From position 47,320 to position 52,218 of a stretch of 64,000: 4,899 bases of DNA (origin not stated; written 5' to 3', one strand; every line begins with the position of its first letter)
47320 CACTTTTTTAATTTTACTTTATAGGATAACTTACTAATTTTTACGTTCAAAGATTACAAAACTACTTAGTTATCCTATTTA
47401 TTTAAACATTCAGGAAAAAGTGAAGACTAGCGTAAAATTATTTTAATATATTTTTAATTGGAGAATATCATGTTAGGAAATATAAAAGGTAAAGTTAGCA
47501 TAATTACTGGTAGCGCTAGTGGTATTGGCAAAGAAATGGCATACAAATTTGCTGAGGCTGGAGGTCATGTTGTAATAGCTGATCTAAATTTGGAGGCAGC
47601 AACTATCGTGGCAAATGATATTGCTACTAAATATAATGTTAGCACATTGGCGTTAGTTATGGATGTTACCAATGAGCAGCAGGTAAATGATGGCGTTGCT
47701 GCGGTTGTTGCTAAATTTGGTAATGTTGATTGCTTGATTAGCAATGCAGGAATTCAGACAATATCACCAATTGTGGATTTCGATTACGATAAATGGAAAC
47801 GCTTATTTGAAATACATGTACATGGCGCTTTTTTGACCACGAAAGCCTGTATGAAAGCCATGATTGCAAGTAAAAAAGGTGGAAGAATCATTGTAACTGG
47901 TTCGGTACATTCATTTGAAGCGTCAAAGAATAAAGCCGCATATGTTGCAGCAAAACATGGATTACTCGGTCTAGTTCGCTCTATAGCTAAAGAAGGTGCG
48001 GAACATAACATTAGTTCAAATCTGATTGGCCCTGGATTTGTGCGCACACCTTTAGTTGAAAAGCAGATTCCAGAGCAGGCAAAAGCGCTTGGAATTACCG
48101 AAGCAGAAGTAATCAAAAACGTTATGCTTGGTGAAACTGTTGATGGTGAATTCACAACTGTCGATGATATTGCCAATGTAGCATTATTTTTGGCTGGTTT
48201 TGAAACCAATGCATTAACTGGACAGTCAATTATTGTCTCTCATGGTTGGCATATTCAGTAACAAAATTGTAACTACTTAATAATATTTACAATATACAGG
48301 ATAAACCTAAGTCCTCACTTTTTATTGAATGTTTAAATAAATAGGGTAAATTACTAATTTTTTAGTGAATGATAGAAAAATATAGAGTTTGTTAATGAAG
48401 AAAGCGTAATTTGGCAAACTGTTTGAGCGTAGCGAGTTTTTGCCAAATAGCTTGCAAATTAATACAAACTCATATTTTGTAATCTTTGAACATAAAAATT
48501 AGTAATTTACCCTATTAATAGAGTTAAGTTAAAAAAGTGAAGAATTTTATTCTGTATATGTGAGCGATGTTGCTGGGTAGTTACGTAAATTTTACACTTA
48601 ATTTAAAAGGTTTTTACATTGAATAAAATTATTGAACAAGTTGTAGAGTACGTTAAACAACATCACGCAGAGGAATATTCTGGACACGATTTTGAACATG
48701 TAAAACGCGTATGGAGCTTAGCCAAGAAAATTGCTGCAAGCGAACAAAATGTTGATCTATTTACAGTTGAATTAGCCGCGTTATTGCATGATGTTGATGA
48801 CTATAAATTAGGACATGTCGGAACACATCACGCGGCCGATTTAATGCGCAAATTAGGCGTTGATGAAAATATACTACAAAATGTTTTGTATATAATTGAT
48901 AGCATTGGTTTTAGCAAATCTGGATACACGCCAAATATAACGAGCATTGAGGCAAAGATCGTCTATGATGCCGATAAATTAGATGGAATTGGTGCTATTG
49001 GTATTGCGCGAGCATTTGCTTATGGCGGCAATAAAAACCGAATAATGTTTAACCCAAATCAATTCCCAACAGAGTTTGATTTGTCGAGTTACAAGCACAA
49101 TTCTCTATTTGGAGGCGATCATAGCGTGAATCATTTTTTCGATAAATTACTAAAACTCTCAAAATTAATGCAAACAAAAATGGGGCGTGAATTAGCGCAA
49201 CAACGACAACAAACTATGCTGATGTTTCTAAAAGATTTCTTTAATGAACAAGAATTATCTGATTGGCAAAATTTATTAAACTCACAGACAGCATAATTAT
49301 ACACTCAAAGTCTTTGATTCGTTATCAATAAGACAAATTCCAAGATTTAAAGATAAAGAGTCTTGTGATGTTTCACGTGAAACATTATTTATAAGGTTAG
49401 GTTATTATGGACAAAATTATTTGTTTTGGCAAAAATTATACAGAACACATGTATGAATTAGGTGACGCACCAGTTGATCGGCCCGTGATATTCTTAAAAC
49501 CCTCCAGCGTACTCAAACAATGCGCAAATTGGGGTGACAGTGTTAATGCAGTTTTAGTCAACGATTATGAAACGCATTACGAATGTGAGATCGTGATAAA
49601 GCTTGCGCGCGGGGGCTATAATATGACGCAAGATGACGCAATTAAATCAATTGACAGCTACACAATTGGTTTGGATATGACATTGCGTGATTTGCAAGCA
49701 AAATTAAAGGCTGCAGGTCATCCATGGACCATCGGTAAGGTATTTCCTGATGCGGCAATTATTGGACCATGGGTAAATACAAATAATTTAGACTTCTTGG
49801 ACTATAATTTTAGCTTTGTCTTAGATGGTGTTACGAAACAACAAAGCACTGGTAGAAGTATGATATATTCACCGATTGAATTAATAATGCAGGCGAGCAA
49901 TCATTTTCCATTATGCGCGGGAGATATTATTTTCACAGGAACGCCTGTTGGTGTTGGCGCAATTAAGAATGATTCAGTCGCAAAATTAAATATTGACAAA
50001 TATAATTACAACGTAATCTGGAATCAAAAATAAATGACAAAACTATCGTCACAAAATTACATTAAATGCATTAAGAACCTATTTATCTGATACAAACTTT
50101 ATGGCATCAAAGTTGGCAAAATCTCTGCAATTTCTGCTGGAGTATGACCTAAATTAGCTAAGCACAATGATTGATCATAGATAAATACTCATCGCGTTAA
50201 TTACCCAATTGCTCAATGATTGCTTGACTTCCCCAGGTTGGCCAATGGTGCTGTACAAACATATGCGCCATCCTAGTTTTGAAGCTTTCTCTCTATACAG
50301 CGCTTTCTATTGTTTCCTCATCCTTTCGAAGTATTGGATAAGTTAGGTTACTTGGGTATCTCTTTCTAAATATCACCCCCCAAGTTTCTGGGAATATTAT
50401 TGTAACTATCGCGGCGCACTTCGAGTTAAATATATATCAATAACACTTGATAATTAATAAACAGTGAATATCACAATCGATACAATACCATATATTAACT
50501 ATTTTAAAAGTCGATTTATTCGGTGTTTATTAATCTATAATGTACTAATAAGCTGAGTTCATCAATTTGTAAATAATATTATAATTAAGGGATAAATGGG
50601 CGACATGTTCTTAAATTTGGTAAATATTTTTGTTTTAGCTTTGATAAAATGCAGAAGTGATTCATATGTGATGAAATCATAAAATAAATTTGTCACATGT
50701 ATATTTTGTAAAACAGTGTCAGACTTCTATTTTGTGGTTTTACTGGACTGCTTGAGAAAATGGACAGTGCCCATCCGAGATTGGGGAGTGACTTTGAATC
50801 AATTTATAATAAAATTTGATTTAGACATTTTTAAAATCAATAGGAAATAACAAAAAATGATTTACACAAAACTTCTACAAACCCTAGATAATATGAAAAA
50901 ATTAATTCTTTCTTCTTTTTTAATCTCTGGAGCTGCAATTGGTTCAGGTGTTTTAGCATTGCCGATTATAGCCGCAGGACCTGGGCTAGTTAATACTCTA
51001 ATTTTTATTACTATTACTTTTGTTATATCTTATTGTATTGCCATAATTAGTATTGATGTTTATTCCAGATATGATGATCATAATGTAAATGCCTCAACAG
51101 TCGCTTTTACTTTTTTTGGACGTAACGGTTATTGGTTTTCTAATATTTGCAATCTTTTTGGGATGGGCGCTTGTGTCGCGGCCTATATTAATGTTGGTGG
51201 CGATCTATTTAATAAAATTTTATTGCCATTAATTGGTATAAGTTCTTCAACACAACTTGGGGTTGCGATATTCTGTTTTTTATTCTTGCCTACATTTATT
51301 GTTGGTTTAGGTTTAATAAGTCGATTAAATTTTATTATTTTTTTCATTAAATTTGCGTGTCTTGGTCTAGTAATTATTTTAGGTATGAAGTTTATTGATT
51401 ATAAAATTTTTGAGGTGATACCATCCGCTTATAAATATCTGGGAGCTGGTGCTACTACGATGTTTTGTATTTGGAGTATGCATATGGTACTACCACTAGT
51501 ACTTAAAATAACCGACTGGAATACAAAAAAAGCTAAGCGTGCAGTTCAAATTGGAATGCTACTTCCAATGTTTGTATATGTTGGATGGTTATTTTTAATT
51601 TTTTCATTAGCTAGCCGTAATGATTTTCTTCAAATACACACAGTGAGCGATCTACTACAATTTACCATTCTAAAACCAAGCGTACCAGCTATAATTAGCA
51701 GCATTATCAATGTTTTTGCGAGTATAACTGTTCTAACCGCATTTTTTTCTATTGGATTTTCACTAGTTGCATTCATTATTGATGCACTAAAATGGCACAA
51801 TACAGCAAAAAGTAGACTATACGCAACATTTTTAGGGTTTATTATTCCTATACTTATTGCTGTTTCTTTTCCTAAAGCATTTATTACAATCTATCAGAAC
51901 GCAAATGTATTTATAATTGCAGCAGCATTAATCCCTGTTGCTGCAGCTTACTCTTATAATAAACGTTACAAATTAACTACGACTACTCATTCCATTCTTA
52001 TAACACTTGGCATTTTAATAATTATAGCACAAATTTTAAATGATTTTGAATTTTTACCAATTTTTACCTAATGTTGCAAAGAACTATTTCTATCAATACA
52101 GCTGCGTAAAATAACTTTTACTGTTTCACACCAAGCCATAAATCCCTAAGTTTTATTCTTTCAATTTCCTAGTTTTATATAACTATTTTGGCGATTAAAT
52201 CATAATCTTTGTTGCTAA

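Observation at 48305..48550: Foldback MITE-like family A: near-invariant core, with arms that differ between copies but stay complementary within each copy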

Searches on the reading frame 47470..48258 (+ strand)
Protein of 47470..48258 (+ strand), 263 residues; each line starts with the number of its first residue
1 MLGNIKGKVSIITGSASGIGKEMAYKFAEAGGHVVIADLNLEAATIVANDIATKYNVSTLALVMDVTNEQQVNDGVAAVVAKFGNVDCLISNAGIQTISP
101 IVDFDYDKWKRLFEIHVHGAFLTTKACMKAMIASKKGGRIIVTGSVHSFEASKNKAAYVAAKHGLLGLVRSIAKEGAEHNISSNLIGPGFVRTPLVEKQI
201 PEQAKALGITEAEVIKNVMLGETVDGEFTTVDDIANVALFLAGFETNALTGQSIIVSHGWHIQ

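Call 19: find_encoding_contigs(protein=window:47470-48258:+, flank=10000, max_places=10)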
Protein window:47470-48258:+ (263 aa): 1 contig read that carries it; 1 place shown.
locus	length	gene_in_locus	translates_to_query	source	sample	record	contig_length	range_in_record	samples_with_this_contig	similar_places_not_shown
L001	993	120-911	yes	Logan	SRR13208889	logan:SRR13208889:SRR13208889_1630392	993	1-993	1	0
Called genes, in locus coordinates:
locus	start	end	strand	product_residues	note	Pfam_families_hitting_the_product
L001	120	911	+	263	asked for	PF00106:adh_short, PF08659:KR, PF23441:SDR (weak), PF13561:adh_short_C2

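Call 45: find_related_loci(query=window:47470-48258:+, collection=genome_contigs, flank=10000)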
Query window:47470-48258:+ (263 aa) in genome_contigs; peptide patterns used: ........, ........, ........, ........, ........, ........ (x = any residue, [..] = any of these).
178 stretches matched a pattern; 108 encode a relative of the query (tblastn E <= 1e-3); the best 80 are kept; 80 distinct loci.
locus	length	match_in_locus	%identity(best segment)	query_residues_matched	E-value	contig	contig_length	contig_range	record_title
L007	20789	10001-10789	78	1-263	9e-141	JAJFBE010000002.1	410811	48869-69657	MAG: Burkholderiales bacterium isolate C_No_T20_A_bin.101 scaffold_5, whole genome shotgun sequence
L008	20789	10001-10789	78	1-263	4e-140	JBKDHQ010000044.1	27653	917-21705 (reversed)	MAG: Neisseriaceae bacterium isolate samp_2117_VAMB_923 samp_2117_736863, whole genome shotgun sequence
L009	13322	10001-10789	80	1-263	4e-139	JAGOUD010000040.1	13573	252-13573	MAG: Burkholderiales bacterium isolate Gw_Eff_bin_459 Gw_Eff_10756_length_13573_cov_4.057861, whole genome shotgun seque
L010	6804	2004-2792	78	1-263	3e-136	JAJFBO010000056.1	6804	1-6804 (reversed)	MAG: Burkholderiales bacterium isolate C_No_T20_A_bin.3 scaffold_9374, whole genome shotgun sequence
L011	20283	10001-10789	75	1-263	1e-132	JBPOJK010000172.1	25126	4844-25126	MAG: Pseudomonadota bacterium isolate MAG_2224 c_000000614984, whole genome shotgun sequence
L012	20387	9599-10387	74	1-263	2e-131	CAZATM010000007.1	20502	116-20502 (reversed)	MAG TPA_asm: uncultured Neisseria sp. isolate SRP135725_co2_481 genome assembly, contig: k141_2073130, whole genome shot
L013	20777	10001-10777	76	1-259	6e-130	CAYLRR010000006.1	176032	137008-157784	MAG TPA_asm: uncultured Neisseria sp. isolate SRP219642_co6_43 genome assembly, contig: NODE_21_length_176032_cov_25.490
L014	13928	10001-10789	69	1-263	4e-125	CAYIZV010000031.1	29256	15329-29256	MAG TPA_asm: uncultured Neisseria sp. isolate ERP123247_co1_64 genome assembly, contig: NODE_939_length_29256_cov_11.619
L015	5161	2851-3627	71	1-259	1e-123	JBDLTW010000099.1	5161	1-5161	MAG: Pseudomonadota bacterium isolate lewisrun_2019_sw_WHONDRS-S19S_0014_B_bin.59 scaffold_507835, whole genome shotgun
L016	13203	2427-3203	67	4-263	8e-116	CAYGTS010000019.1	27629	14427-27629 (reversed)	MAG TPA_asm: uncultured Legionellales bacterium isolate ERP117304_co2_166 genome assembly, contig: NODE_1466_length_2762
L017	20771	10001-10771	67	4-260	1e-113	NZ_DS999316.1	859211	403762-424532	Francisella philomiragia subsp. philomiragia ATCC 25015 supercont1.9, whole genome shotgun sequence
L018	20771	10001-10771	67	4-260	5e-112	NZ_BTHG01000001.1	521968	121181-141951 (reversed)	Francisella sciaenopsi strain R22-20-7 sequence01, whole genome shotgun sequence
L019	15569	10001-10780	66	1-260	1e-111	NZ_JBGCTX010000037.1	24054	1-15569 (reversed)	Francisella sp. 19X1-34 NODE_37_length_24054_cov_194.115694, whole genome shotgun sequence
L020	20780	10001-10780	66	1-260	1e-110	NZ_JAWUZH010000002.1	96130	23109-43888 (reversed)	Francisella sp. 19S2-4 strain GDMCC 1.3392 NODE_2_length_96130_cov_224.626540, whole genome shotgun sequence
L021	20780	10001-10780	66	1-260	3e-110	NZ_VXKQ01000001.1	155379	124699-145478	Francisella sp. SYW-9 SYW-9_S18_L001_R1_001_(paired)_contig_1, whole genome shotgun sequence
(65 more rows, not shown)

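Call 98: find_homologous_proteins(query=L013:4283-6211:-, max_evalue=1e-50)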
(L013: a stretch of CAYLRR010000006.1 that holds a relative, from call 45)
Query L013:4283-6211:- (643 aa): 310 proteins with E <= 1e-50 among 8000 candidates; the best 120 are listed.
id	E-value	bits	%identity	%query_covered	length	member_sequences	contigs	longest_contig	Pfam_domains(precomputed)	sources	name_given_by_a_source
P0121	0.0e+0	1498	100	100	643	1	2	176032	PF03055.22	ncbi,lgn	-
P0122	9.3e-260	882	60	100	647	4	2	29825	PF03055.22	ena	-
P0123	3.7e-251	853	59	100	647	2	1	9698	PF03055.22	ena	-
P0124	3.6e-248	843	58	100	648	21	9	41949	PF03055.22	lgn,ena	-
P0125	1.0e-246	838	58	100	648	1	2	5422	PF03055.22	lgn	-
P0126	2.5e-244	831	58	100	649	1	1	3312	PF03055.22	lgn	-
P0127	1.2e-242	825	58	100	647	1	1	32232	PF03055.22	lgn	-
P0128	5.9e-233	793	56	100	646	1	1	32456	PF03055.22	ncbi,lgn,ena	-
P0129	1.0e-223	762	52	99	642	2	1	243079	PF03055.22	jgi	jgi:carotenoid cleavage dioxygenase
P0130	5.9e-223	760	52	99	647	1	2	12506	PF03055.22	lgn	-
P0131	2.7e-222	758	54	99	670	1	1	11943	PF03055.22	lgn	-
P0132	1.8e-221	755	53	100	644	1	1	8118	PF03055.22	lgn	-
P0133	1.6e-220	752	52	100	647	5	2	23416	PF03055.22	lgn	-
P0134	4.8e-220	750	53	100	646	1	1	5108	PF03055.22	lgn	-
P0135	2.9e-212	725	52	100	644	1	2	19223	PF03055.22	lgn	-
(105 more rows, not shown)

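Call 99: find_encoding_contigs(protein=P0121, flank=10000, max_places=5)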
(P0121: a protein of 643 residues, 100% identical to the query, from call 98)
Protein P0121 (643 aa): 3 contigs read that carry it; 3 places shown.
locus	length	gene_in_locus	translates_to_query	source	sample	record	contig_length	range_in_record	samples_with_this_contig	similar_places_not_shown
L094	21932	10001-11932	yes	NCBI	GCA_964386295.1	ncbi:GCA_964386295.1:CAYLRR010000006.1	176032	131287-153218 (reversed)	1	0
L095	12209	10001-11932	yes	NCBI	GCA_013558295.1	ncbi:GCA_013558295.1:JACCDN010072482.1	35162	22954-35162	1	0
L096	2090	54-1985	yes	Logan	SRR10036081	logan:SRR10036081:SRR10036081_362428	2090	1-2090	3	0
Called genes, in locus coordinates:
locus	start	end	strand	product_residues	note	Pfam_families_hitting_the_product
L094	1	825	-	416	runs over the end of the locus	PF00083:Sugar_tr, PF07690:MFS_1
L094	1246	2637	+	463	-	-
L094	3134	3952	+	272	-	-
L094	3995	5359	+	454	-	PF01136:Peptidase_U32, PF16325:Peptidase_U32_C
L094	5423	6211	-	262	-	PF00106:adh_short, PF08659:KR, PF23441:SDR (weak), PF13561:adh_short_C2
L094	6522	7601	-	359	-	PF00817:IMS, PF11798:IMS_HHH (weak), PF10391:DNA_pol_lambd_f (weak), PF21999:IMS_HHH_1, PF11799:IMS_C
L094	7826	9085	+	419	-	PF00083:Sugar_tr, PF07690:MFS_1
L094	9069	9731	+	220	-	PF00702:Hydrolase, PF13419:HAD_2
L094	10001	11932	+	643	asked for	PF03055:RPE65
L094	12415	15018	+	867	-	PF22544:HYDIN_VesB_CFA65-like_Ig (faint)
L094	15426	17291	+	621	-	-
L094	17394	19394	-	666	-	PF19310:TOP_N, PF01432:Peptidase_M3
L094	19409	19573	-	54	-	PF00301:Rubredoxin, PF21349:RUBY_RBDX (faint)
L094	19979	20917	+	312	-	PF00135:COesterase (faint), PF20434:BD-FAE, PF07859:Abhydrolase_3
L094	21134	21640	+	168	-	-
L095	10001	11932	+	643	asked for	PF03055:RPE65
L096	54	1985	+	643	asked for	PF03055:RPE65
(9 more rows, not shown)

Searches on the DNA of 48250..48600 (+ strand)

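Call 26: search_rna_families(source=window, start=48250, end=48600, threshold=evalue, max_evalue=10)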
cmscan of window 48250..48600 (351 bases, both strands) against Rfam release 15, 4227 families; matches with E-value up to 10: 2.
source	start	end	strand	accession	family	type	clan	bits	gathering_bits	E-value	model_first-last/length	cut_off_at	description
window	48393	48500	+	RF01457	rli22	Gene; sRNA;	CL00114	18.1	80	1.5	1-111/111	no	Listeria sRNA rli22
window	48510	48576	+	RF01135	sR24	Gene; snRNA; snoRNA; CD-box;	-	11.5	36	8.3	1-55/55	no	Small nucleolar RNA sR24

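Call 106: search_dna_similar(query=window:48305-48550:+, collection=plasmids, mode=distant, max_evalue=0.001, max_rows=8)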
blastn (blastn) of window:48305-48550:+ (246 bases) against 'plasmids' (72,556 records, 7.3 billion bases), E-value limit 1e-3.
No match.

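Call 107: search_dna_similar(query=window:48305-48550:+, collection=phages, mode=distant, max_evalue=0.001, max_rows=8)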
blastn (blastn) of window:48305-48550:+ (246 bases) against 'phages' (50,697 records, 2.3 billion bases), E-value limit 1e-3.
No match.

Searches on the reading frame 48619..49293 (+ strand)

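Call 87: search_protein_families(library=pfam, proteins=[window:48619-49293:+])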
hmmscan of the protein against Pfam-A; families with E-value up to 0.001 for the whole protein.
window:48619-49293:+ (225 aa): 1 family
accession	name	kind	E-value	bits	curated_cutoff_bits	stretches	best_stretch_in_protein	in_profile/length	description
PF01966.28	HD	-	1.2e-11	45.4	22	1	25-122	2-114/116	HD domain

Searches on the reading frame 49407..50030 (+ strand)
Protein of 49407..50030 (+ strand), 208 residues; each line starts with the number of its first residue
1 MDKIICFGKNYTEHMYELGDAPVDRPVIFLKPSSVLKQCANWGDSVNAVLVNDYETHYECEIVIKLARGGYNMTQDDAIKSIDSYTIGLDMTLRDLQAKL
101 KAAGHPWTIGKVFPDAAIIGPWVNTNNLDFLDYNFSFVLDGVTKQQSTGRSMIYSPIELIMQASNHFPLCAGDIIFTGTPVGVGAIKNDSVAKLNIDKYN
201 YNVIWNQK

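Call 44: search_protein_families(library=pfam, proteins=[window:49407-50030:+], max_evalue=0.01)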
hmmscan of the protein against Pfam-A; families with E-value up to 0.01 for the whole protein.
window:49407-50030:+ (208 aa): 1 family
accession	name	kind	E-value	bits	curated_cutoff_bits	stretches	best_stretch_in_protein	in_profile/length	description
PF01557.24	FAA_hydrolase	-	2.4e-37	129.1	23.9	1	3-187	1-187/214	Fumarylacetoacetate (FAA) hydrolase C-terminal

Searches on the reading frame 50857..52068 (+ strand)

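Call 87: search_protein_families(library=pfam, proteins=[window:50857-52068:+])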
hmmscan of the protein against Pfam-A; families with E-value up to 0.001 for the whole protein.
window:50857-52068:+ (404 aa): 1 family
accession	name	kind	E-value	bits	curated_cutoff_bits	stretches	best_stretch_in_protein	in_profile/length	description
PF03222.19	Trp_Tyr_perm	-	6.5e-45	154.3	22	1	14-383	3-375/393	Tryptophan/tyrosine permease family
